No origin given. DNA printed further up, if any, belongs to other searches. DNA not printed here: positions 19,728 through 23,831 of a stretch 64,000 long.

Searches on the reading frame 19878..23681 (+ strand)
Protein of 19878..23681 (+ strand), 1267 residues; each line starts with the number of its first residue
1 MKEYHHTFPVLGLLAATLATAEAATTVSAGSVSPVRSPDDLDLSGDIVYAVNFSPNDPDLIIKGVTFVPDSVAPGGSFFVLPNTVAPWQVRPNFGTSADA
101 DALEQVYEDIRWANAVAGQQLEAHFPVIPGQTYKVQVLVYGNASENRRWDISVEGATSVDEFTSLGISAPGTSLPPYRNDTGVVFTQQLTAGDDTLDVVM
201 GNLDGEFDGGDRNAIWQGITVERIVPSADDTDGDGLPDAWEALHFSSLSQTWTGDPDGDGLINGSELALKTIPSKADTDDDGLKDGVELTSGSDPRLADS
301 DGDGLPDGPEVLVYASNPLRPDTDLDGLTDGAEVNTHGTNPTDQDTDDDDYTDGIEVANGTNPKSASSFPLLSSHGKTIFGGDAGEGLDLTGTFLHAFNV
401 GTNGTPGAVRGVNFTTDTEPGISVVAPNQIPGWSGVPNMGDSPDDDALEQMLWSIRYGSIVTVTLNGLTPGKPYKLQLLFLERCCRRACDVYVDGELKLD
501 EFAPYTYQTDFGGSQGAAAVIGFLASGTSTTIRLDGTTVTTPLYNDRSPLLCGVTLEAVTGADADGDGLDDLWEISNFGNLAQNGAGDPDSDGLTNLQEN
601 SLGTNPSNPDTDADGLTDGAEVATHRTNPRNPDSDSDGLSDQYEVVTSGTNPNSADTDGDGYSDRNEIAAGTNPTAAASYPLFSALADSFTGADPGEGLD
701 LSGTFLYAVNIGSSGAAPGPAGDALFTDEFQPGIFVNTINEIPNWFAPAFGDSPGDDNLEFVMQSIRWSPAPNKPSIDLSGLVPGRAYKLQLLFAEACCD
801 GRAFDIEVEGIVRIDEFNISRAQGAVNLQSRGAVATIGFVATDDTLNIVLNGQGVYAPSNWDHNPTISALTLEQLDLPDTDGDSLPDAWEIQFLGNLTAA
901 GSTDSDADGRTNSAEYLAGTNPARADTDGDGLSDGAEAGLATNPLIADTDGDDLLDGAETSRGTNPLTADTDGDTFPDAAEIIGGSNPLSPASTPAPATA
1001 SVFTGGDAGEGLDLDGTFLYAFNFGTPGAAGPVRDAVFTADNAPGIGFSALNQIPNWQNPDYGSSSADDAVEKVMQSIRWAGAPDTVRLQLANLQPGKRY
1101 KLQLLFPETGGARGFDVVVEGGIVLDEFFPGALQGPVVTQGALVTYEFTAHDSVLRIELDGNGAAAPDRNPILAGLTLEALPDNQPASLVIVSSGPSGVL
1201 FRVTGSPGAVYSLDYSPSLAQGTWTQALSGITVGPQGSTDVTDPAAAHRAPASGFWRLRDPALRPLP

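Call 48: search_protein_families(library=pfam, proteins=[window:19878-23681:+], max_evalue=0.0001)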
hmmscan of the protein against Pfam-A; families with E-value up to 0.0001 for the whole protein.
window:19878-23681:+ (1267 aa): 3 families
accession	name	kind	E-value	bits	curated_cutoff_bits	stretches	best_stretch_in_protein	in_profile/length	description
PF18884.5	TSP3_bac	-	1.9e-52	175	25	2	656-675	1-20/22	Bacterial TSP3 repeat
PF11721.14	Malectin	-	4.7e-08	33.6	23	0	787-869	76-162/163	Malectin domain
PF03495.19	Binary_toxB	-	5.9e-07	30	25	0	609-679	1-73/78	Clostridial binary toxin B/anthrax toxin PA Ca-binding domain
